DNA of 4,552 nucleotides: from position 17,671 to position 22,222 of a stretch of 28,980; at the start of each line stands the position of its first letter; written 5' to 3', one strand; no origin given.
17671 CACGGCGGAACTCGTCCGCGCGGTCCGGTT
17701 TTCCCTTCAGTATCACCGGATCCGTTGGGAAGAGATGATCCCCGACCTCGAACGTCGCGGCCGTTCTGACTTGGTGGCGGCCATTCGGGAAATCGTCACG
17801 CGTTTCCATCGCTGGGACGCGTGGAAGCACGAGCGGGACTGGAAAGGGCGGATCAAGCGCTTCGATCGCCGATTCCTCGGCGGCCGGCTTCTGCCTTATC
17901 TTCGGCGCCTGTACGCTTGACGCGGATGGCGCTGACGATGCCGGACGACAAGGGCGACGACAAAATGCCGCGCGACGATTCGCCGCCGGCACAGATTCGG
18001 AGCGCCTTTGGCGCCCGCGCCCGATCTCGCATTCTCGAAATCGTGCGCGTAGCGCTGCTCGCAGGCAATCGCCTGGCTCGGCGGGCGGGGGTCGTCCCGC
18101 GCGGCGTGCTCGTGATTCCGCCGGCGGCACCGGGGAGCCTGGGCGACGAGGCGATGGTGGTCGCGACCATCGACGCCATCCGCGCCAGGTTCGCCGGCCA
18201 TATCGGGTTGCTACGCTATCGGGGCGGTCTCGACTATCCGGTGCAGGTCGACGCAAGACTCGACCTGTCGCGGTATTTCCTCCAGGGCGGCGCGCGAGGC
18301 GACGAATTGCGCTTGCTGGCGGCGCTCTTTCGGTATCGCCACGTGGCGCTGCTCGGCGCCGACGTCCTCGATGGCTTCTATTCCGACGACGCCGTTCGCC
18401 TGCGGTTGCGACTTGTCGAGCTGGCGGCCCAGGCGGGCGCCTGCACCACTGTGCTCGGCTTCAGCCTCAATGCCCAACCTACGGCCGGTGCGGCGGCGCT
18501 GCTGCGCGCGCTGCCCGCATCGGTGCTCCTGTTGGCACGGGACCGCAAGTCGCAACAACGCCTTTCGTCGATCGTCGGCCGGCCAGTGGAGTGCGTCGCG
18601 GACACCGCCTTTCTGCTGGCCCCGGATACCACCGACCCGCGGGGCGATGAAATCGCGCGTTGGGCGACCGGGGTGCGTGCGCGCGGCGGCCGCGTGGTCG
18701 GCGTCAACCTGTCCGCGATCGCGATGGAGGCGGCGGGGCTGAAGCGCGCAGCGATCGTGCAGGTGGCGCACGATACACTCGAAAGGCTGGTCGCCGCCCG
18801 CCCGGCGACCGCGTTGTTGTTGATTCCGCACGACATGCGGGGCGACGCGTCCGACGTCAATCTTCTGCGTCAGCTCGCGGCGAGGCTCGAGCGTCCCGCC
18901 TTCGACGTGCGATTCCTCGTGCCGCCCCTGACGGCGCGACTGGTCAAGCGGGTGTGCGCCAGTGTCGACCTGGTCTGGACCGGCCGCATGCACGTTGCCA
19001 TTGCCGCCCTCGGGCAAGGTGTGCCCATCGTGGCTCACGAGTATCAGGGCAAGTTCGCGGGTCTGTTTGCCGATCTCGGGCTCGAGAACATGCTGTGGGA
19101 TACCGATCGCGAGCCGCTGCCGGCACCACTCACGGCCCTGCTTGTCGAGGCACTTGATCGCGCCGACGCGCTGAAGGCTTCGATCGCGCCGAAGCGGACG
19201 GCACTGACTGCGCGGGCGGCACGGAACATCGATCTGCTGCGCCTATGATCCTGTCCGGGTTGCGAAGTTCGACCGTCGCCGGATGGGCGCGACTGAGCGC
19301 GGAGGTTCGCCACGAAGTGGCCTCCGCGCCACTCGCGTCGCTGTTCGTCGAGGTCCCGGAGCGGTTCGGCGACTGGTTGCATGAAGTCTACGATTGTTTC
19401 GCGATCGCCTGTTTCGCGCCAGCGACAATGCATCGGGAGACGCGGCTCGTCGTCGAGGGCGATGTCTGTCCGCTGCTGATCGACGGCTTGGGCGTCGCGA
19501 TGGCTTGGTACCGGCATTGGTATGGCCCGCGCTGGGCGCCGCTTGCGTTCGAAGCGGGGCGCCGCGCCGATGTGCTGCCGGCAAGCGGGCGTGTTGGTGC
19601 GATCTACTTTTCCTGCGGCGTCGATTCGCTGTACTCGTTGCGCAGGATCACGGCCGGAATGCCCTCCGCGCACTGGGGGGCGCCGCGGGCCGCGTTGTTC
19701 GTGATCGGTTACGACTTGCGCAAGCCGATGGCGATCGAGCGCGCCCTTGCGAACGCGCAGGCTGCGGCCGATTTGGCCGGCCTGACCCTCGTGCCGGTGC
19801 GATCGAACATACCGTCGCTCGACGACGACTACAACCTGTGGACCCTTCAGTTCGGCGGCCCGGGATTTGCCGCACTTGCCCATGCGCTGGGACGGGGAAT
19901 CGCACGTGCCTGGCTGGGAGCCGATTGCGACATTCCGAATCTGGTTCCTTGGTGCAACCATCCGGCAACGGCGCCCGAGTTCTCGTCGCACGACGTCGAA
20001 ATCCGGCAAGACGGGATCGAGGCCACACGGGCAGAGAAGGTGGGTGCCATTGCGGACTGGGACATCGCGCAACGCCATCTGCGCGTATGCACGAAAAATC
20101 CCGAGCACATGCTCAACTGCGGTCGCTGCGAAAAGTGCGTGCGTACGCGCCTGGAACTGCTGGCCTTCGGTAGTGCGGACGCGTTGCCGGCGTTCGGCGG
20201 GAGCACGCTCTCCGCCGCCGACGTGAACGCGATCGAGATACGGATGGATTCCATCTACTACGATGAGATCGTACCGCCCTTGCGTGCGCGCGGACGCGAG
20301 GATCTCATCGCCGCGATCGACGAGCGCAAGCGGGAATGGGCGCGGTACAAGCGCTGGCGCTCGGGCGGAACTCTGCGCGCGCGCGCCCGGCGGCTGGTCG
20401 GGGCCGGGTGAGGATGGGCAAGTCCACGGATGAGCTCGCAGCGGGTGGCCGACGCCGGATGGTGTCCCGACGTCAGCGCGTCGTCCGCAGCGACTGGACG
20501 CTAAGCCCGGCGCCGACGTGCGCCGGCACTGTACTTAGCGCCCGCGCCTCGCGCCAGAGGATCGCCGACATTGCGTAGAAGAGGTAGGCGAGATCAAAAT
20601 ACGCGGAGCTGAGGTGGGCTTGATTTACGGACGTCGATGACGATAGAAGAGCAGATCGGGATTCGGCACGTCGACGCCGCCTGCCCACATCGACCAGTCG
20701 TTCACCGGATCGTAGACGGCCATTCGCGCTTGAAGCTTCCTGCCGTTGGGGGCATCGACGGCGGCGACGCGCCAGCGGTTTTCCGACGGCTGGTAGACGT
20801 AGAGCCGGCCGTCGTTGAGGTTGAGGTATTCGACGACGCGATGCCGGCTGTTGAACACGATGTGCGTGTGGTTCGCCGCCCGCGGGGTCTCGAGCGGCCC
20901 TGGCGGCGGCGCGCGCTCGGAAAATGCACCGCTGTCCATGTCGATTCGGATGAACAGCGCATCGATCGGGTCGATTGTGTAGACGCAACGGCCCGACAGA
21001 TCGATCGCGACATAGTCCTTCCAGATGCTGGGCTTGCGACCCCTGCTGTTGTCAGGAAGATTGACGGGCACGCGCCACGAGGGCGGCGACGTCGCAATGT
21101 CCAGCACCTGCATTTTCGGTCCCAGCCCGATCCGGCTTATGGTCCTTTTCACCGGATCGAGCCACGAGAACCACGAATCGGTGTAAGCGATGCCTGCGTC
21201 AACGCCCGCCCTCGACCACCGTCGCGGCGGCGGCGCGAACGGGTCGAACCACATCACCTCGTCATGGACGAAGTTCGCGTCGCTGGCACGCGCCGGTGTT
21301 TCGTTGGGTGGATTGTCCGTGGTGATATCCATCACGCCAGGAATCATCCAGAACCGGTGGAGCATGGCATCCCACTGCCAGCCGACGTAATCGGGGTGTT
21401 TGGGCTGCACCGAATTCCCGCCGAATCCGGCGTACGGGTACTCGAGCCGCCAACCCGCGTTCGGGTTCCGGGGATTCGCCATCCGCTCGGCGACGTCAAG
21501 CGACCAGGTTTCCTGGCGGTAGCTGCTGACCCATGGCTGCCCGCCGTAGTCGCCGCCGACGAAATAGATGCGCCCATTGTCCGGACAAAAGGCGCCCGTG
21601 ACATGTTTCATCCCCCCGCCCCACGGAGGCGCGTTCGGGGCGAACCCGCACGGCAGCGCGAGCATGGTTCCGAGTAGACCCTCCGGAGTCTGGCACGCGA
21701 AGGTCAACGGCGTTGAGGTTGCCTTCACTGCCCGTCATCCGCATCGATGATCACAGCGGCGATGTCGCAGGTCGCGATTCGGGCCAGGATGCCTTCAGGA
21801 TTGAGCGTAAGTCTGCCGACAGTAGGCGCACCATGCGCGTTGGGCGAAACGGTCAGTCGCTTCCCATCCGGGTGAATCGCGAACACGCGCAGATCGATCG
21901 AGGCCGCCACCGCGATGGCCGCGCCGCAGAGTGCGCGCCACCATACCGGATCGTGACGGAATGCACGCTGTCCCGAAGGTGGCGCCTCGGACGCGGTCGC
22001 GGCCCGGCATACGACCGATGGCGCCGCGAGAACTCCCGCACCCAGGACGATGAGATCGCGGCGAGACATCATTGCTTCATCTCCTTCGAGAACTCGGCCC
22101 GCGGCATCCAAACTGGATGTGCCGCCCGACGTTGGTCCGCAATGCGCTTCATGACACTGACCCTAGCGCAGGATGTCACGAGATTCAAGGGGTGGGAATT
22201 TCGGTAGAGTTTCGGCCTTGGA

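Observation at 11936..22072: Duplicated three-gene Tat/Ig + beta-propeller module with reciprocal loss of its two cargo genes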

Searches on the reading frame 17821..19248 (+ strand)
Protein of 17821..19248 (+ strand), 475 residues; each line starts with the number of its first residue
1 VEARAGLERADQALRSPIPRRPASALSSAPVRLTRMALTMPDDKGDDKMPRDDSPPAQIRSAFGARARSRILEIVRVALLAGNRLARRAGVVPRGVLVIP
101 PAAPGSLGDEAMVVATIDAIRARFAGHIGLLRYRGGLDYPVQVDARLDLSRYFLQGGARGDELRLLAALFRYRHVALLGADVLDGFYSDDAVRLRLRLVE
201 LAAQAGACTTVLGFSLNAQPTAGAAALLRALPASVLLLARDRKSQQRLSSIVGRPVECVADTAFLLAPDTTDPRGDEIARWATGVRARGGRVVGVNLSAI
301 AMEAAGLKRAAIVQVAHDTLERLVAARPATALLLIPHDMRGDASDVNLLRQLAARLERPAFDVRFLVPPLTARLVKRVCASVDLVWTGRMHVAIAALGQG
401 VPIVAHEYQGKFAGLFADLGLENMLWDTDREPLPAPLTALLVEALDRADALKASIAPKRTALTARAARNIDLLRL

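Call 8: search_protein_families(library=pfam, proteins=[window:17821-19248:+], max_evalue=0.01)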
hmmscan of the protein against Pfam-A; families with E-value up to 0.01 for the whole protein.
window:17821-19248:+ (475 aa): 1 family
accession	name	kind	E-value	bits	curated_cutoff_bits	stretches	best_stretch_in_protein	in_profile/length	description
PF04230.19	PS_pyruv_trans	-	1.7e-12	48.3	25.3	1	108-405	3-275/280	Polysaccharide pyruvyl transferase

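Call 26: search_protein_families(library=ncbifam, proteins=[window:17821-19248:+], max_evalue=0.01)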
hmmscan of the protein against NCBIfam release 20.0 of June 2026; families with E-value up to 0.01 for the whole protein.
window:17821-19248:+ (475 aa): 3 families
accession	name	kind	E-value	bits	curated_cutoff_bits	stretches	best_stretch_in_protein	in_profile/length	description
TIGR03609.1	S_layer_CsaB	equivalog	9.7e-09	35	213.1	1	228-423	123-293/301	polysaccharide pyruvyl transferase CsaB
TIGR04006.1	wcaK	equivalog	4.7e-06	25.6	727.1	1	377-458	323-403/426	colanic acid biosynthesis pyruvyl transferase WcaK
NF007452.0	PRK10017.1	equivalog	1.3e-05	24.3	399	1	378-456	324-401/426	colanic acid biosynthesis pyruvyl transferase WcaK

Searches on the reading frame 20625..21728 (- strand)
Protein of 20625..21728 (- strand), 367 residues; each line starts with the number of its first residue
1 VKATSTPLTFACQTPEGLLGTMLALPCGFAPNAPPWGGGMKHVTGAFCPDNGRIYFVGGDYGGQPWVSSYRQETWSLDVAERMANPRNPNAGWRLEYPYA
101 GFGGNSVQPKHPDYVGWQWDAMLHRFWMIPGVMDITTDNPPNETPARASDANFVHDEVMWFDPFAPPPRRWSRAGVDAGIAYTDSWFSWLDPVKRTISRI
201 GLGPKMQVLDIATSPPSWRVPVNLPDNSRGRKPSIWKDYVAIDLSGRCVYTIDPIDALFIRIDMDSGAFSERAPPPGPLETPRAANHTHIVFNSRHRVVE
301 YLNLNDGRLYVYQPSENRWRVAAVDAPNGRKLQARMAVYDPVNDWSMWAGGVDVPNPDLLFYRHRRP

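Call 8: search_protein_families(library=pfam, proteins=[window:20625-21728:-], max_evalue=0.01)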
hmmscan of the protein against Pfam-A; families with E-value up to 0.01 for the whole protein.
window:20625-21728:- (367 aa): 1 family
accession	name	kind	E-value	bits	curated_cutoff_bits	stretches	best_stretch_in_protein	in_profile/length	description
PF13964.12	Kelch_6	-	0.003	17.9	25.3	0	48-87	8-50/50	Kelch motif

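Call 16: find_homologous_proteins(query=window:20625-21728:-)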
Query window:20625-21728:- (367 aa): 31 proteins with E <= 0.001 among 1774 candidates.
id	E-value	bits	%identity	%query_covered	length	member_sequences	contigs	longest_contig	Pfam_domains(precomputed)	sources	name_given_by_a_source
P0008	5.0e-231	785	100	89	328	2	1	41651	-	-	-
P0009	1.6e-187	642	74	99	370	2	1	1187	-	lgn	-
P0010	7.5e-183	626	72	100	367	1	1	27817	-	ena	-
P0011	7.3e-175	600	69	99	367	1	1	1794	-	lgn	-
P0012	8.2e-172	590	69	99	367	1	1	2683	-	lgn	-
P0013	3.0e-72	262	42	93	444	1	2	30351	-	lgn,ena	-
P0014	4.1e-65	238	42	90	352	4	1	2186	-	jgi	jgi:hypothetical protein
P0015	8.9e-65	237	41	89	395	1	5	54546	PF07646.22,PF01344.32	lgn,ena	-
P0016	1.3e-64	237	38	93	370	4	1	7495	PF24681.2,PF24981.2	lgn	-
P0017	1.8e-64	236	40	89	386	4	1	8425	-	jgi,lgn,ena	-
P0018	8.1e-63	231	41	89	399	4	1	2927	-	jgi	jgi:hypothetical protein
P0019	8.4e-63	231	41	89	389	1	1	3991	-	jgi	jgi:hypothetical protein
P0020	2.3e-62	229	40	89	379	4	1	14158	PF01344.32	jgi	jgi:hypothetical protein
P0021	5.2e-62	228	39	89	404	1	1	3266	-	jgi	jgi:hypothetical protein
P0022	7.5e-62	228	41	89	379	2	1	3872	-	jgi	jgi:hypothetical protein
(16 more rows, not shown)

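Call 22: find_encoding_contigs(protein=P0010, flank=10000)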
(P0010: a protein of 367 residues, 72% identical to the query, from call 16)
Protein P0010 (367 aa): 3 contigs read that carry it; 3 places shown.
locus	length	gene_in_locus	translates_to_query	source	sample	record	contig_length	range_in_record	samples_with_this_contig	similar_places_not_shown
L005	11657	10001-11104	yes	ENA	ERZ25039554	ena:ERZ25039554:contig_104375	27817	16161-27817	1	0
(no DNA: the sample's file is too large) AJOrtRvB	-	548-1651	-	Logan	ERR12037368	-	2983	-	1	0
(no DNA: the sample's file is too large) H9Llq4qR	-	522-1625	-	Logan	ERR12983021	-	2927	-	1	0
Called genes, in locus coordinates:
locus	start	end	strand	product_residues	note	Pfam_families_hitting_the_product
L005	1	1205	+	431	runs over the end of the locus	PF01408:GFO_IDH_MocA, PF02894:GFO_IDH_MocA_C, PF22725:GFO_IDH_MocA_C3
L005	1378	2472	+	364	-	PF04392:ABC_sub_bind, PF13458:Peripla_BP_6 (weak)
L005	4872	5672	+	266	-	-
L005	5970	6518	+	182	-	-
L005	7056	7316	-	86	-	PF01797:Y1_Tnp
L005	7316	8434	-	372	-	PF00078:RVT_1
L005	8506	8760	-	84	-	-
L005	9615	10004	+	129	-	-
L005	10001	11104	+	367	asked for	-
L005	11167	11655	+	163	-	?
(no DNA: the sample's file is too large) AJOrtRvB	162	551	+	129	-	-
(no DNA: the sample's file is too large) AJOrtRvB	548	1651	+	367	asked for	-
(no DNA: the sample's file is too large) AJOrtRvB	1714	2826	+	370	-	-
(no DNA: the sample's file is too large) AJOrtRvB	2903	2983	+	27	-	?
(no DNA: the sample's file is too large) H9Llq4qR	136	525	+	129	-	-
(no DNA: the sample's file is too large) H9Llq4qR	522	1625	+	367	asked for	-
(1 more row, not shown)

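Call 26: search_protein_families(library=ncbifam, proteins=[window:20625-21728:-], max_evalue=0.01)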
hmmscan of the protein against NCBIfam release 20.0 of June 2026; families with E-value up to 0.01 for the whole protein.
window:20625-21728:- (367 aa): 0 families

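Call 34: search_protein_families(library=pfam, proteins=[L005:9615-10004:+], max_evalue=10)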
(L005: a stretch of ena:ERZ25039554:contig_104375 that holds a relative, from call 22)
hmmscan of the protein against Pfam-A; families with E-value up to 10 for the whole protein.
L005:9615-10004:+ (129 aa): 2 families
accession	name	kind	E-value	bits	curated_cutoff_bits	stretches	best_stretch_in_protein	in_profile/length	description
PF17803.7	Cadherin_4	-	0.011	16.7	25.1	1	74-111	34-70/71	Bacterial cadherin-like domain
PF04625.18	DEC-1_N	-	5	6.5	29.2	1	26-67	114-157/403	DEC-1 protein, N-terminal region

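Call 74: find_related_loci(query=A8, collection=genome_contigs, flank=6000)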
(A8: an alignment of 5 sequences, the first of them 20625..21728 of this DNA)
Query A8 (367 aa) in genome_contigs; peptide patterns used: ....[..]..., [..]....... (x = any residue, [..] = any of these).
43 stretches matched a pattern; 2 encode a relative of the query (tblastn E <= 1e-3); 2 distinct loci.
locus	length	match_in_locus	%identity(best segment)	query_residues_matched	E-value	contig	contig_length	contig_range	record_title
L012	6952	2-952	75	48-364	1e-162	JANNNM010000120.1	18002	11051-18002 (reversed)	MAG: Betaproteobacteria bacterium isolate SOY_35_concoct_303 SOY_35_k141_289091, whole genome shotgun sequence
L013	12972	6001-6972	39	39-364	5e-68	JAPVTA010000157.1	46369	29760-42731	MAG: Thermodesulfobacteriota bacterium isolate MW3_metabat.11 k97_383398, whole genome shotgun sequence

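Call 75: find_related_loci(query=A8, collection=metagenome_contigs, flank=6000)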
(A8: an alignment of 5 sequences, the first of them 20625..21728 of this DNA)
Query A8 (367 aa) in metagenome_contigs; peptide patterns used: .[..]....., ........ (x = any residue, [..] = any of these).
146 stretches matched a pattern, but none encodes a relative of the query by tblastn (E <= 1e-3).

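Call 97: search_protein_families(library=pfam, proteins=[L005:4872-5672:+, L005:5970-6518:+, L013:6001-6972:+], max_evalue=0.001)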
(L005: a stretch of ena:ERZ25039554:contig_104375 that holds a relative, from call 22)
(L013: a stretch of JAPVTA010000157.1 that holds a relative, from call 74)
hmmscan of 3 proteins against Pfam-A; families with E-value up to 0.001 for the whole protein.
L005:4872-5672:+ (266 aa): 0 families

L005:5970-6518:+ (182 aa): 0 families

L013:6001-6972:+ (324 aa): 1 family
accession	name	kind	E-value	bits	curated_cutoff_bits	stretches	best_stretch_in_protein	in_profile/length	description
PF07646.21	Kelch_2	-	0.00079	19.7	21.3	0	6-21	4-19/48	Kelch motif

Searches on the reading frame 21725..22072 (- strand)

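Call 8: search_protein_families(library=pfam, proteins=[window:21725-22072:-], max_evalue=0.01)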
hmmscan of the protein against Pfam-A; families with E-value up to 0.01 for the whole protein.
window:21725-22072:- (115 aa): 0 families

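Call 26: search_protein_families(library=ncbifam, proteins=[window:21725-22072:-], max_evalue=0.01)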
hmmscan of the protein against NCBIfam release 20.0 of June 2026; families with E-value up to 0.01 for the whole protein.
window:21725-22072:- (115 aa): 0 families

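Call 34: search_protein_families(library=pfam, proteins=[window:21725-22072:-], max_evalue=10)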
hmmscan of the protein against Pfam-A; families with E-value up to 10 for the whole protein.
window:21725-22072:- (115 aa): 1 family
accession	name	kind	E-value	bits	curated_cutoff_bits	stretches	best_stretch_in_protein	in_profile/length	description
PF10518.14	TAT_signal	-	0.21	12.1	22.7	1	1-19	1-19/21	TAT (twin-arginine translocation) pathway signal sequence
